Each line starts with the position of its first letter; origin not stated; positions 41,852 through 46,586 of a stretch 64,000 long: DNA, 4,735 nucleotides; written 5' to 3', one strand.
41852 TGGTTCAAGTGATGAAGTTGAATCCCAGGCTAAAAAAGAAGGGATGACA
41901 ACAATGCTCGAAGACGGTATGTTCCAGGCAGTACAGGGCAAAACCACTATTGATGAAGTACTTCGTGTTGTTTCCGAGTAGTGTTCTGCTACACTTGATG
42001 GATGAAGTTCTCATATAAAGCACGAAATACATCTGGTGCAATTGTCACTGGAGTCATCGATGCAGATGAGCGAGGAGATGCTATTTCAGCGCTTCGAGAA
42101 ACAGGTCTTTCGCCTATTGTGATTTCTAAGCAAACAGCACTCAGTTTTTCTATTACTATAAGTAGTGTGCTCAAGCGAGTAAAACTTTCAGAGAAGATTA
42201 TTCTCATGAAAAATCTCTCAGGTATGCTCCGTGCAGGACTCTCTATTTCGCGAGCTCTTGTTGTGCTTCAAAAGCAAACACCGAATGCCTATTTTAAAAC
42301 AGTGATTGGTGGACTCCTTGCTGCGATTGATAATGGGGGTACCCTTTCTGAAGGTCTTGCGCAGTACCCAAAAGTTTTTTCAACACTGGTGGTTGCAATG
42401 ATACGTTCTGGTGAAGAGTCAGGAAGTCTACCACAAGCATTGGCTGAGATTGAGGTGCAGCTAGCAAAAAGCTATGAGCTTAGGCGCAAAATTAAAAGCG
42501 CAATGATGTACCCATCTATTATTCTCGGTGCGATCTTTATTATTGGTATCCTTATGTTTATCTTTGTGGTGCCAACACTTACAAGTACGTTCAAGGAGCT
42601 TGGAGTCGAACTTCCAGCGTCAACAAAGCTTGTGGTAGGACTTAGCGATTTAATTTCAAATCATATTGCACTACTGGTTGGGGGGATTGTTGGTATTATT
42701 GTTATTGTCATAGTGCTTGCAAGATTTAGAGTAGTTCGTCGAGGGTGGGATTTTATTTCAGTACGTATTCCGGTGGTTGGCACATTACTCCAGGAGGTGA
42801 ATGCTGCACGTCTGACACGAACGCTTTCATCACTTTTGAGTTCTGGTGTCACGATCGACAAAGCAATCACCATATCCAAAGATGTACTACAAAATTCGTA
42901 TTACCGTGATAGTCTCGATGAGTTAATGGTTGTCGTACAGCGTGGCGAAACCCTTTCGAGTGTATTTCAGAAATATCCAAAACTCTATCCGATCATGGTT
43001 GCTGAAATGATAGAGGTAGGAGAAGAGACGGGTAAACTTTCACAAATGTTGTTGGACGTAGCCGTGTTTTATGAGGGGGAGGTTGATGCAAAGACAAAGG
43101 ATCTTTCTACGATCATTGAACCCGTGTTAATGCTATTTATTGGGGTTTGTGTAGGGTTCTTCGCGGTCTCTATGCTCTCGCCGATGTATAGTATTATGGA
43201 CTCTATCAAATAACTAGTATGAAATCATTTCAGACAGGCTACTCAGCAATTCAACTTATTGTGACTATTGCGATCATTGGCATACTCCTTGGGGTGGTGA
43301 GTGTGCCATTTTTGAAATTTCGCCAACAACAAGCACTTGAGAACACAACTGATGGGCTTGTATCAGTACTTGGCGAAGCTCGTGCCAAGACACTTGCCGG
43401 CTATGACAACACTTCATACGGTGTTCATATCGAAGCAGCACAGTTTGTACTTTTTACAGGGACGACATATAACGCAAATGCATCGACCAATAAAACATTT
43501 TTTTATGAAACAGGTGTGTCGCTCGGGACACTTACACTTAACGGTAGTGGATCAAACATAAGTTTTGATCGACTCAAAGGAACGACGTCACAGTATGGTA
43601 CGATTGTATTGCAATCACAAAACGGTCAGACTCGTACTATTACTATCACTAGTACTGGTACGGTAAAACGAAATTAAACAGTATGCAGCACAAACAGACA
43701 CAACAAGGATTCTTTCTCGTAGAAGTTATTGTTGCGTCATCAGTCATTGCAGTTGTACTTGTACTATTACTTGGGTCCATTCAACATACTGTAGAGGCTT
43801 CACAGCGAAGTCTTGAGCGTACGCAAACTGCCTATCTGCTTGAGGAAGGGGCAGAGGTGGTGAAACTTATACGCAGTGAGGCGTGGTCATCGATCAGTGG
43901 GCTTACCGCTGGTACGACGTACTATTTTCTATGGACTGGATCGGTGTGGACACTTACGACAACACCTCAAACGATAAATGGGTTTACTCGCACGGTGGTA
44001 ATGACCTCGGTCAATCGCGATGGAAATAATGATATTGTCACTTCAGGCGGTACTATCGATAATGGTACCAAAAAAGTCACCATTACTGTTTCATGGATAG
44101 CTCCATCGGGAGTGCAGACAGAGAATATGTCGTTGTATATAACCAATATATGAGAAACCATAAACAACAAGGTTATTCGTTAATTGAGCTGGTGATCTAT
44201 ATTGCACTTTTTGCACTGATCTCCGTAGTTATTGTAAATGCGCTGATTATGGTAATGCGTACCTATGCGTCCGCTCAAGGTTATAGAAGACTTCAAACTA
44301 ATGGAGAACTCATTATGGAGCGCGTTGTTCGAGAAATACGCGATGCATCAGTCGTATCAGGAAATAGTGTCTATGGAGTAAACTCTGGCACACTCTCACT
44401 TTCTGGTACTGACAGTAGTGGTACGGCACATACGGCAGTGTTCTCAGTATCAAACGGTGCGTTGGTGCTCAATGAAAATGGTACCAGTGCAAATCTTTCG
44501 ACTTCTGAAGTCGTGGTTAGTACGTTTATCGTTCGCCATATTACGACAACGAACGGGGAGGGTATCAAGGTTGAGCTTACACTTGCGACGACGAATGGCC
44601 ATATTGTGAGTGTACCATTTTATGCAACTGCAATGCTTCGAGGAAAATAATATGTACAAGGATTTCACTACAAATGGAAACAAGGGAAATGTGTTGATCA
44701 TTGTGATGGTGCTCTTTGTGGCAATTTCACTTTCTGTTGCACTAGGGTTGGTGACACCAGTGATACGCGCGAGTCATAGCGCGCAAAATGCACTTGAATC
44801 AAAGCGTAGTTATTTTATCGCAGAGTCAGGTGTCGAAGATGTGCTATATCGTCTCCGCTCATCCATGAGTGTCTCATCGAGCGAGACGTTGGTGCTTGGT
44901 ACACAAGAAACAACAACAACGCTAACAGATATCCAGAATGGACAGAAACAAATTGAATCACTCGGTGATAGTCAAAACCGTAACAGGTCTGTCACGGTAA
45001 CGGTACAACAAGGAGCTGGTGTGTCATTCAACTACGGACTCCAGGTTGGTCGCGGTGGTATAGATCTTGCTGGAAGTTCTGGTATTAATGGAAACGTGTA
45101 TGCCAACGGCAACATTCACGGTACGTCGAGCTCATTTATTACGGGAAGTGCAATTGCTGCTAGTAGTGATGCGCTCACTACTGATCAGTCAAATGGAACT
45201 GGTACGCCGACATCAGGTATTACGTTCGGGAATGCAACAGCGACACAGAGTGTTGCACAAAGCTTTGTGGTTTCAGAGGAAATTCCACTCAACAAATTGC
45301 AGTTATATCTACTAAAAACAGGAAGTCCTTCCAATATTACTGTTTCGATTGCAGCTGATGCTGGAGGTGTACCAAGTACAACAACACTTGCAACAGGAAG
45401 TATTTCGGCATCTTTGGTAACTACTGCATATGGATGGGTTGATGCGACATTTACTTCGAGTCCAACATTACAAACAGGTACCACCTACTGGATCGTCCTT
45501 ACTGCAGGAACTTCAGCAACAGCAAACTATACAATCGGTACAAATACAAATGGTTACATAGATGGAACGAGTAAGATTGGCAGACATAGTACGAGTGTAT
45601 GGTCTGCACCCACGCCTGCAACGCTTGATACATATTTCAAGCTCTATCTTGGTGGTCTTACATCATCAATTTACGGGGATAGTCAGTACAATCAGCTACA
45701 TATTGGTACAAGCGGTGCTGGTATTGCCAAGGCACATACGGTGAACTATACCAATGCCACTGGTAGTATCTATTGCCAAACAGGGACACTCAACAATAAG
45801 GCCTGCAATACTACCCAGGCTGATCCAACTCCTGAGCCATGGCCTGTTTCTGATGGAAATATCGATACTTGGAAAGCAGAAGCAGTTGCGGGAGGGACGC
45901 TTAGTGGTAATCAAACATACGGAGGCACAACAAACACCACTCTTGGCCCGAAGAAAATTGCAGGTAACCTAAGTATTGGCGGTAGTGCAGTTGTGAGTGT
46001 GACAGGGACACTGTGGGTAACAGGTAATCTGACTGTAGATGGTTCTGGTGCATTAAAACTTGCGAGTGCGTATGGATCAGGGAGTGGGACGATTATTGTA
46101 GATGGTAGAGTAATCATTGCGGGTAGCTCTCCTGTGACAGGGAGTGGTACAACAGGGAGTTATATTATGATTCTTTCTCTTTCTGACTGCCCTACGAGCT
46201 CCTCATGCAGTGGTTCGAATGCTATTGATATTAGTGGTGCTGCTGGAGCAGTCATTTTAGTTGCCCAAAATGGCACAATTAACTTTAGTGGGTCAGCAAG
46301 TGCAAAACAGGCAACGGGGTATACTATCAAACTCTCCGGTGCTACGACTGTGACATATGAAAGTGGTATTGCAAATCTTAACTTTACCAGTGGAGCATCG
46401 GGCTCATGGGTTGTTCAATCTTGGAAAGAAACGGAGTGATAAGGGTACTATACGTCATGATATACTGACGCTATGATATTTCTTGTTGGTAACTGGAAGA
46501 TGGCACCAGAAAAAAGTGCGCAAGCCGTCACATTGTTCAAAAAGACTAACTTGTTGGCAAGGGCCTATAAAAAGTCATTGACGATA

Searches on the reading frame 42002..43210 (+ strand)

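Call 79: search_protein_families(library=pfam, proteins=[window:42002-43210:+], max_evalue=0.05)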
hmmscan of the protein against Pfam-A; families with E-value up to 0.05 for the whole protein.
window:42002-43210:+ (403 aa): 1 family
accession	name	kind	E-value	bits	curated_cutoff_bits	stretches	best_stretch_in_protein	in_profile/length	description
PF00482.28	T2SSF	-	5.1e-55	185.2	25.2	2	70-191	3-125/125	Type II secretion system (T2SS), protein F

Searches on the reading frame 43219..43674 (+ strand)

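Call 79: search_protein_families(library=pfam, proteins=[window:43219-43674:+], max_evalue=0.05)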
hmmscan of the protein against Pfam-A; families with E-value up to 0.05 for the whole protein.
window:43219-43674:+ (152 aa): 1 family
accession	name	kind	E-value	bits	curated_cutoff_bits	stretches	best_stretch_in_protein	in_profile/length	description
PF12019.13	GspH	-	0.021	15.7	21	1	75-147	33-108/108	Type II transport protein GspH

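Call 80: search_protein_families(library=ncbifam, proteins=[window:43219-43674:+], max_evalue=0.05)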
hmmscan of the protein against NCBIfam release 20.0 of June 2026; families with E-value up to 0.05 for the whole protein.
window:43219-43674:+ (152 aa): 6 families
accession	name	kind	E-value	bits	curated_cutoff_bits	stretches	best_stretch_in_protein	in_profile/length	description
NF007800.0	PRK10506.1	equivalog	2.3e-07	30.8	158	1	4-148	7-148/163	prepilin peptidase-dependent protein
TIGR01708.2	typeII_sec_gspH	equivalog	7.5e-06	26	80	1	5-78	1-74/169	type II secretion system minor pseudopilin GspH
TIGR01710.1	typeII_sec_gspG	equivalog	0.004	17.2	88.85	1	7-55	2-49/134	type II secretion system major pseudopilin GspG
NF041775.1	typeIV_PilA_Myxo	equivalog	0.012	15.6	400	1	6-38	11-43/214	type IV pilin protein PilA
TIGR02596.1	TIGR02596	subfamily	0.03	14.4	70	0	11-69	4-60/196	Verru_Chthon cassette protein D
NF007862.0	PRK10574.1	equivalog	0.04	14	138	0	5-43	4-42/145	prepilin peptidase-dependent pilin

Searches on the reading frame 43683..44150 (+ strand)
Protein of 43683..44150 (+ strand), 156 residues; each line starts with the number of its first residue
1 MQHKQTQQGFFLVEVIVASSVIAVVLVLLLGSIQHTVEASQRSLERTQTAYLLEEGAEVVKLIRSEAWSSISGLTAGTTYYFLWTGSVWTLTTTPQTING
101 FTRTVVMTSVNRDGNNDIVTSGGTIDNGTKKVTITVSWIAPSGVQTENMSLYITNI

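Call 79: search_protein_families(library=pfam, proteins=[window:43683-44150:+], max_evalue=0.05)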
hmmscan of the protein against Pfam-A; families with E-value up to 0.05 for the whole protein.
window:43683-44150:+ (156 aa): 1 family
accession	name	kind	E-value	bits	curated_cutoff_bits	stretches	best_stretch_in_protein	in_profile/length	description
PF07963.17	N_methyl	-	0.0062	16.5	21.2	1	6-30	3-27/27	Prokaryotic N-terminal methylation motif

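Call 80: search_protein_families(library=ncbifam, proteins=[window:43683-44150:+], max_evalue=0.05)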
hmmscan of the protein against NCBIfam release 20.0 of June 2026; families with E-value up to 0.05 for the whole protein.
window:43683-44150:+ (156 aa): 11 families
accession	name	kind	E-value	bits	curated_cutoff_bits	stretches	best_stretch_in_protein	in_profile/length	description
NF041013.1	T4P_ComGE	equivalog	2.2e-06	27.7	49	1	7-84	3-80/83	competence type IV pilus minor pilin ComGE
NF047828.1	T3SSXpsI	equivalog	3.7e-05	23.8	150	1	7-48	1-42/132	type II secretion system protein XpsI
TIGR02598.1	TIGR02598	subfamily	5e-05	23.5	51.4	1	9-93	1-84/151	Verru_Chthon cassette protein B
TIGR01707.1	gspI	equivalog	0.00034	21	44.35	1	9-79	1-74/101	type II secretion system minor pseudopilin GspI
NF007660.0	PRK10332.1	equivalog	0.004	17.7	86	1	5-56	6-54/107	prepilin-type N-terminal cleavage/methylation domain-containing protein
NF041002.1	pilin_ComGF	equivalog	0.0097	16.1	80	1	7-52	1-46/139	competence type IV pilus minor pilin ComGF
TIGR02532.1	IV_pilin_GFxxxE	domain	0.017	14.9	16.3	1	7-30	1-24/24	prepilin-type N-terminal cleavage/methylation domain-containing protein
NF053808.1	Ssp4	equivalog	0.018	14.3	300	1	28-110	67-147/280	Ssp4 family T6SS effector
NF007848.0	PRK10557.1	equivalog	0.025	13.9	120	1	3-52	6-52/192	prepilin peptidase-dependent protein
NF052600.1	sept_pore_FraI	equivalog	0.029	14.2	225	1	10-144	25-159/216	septal nanopore formation protein FraI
NF007862.0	PRK10574.1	equivalog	0.041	14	138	0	5-37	2-34/145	prepilin peptidase-dependent pilin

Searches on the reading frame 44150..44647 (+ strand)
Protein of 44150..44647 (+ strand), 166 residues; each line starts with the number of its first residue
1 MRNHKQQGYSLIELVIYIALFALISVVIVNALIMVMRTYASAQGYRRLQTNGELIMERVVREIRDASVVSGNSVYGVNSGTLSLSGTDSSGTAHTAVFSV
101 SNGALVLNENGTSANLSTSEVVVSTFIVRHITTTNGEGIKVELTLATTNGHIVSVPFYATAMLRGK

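Call 79: search_protein_families(library=pfam, proteins=[window:44150-44647:+], max_evalue=0.05)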
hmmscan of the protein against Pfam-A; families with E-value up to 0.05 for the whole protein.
window:44150-44647:+ (166 aa): 1 family
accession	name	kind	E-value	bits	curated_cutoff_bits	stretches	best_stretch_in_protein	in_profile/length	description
PF07963.17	N_methyl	-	6.5e-06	26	21.2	1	4-28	2-26/27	Prokaryotic N-terminal methylation motif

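Call 80: search_protein_families(library=ncbifam, proteins=[window:44150-44647:+], max_evalue=0.05)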
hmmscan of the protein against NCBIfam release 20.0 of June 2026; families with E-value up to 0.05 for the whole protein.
window:44150-44647:+ (166 aa): 10 families
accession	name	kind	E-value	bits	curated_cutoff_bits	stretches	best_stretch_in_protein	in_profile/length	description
NF005030.0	PRK06439.1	equivalog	0.0021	18.1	121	1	8-36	39-65/72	NADH dehydrogenase subunit J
TIGR01711.1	gspJ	equivalog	0.003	17.4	64.85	1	7-49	1-44/192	type II secretion system minor pseudopilin GspJ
NF041013.1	T4P_ComGE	equivalog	0.0035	17.4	49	1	5-37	2-34/83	competence type IV pilus minor pilin ComGE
NF007848.0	PRK10557.1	equivalog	0.0063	15.8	120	0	3-67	7-71/192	prepilin peptidase-dependent protein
NF007800.0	PRK10506.1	equivalog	0.0073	16.1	158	1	3-27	5-29/163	prepilin peptidase-dependent protein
TIGR02532.1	IV_pilin_GFxxxE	domain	0.011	15.5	16.3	1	6-28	1-23/24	prepilin-type N-terminal cleavage/methylation domain-containing protein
NF041002.1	pilin_ComGF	equivalog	0.029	14.6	80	0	6-75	1-69/139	competence type IV pilus minor pilin ComGF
NF007660.0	PRK10332.1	equivalog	0.035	14.6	86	0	4-51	6-53/107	prepilin-type N-terminal cleavage/methylation domain-containing protein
NF007862.0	PRK10574.1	equivalog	0.035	14.2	138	0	4-36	2-34/145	prepilin peptidase-dependent pilin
NF047827.1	T3SSXpsH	equivalog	0.049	13.4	160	0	7-36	1-30/145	type II secretion system protein XpsH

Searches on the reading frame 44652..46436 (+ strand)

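Call 49: search_protein_families(library=phrogs, proteins=[window:44652-46436:+], max_evalue=0.1)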
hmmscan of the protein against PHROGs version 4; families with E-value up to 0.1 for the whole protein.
window:44652-46436:+ (595 aa): 1 family
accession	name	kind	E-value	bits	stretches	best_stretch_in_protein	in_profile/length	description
phrog_17470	-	unknown function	0.00013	21.1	1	199-307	424-528/755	-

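Call 79: search_protein_families(library=pfam, proteins=[window:44652-46436:+], max_evalue=0.05)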
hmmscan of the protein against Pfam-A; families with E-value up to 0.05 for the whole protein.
window:44652-46436:+ (595 aa): 0 families

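Call 80: search_protein_families(library=ncbifam, proteins=[window:44652-46436:+], max_evalue=0.05)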
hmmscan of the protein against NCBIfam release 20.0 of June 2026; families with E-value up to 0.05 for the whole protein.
window:44652-46436:+ (595 aa): 1 family
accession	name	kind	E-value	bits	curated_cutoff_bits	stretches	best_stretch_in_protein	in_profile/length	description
NF041539.1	choice_anch_R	domain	1.7e-07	31.3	30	1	186-308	5-127/155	choice-of-anchor R domain-containing protein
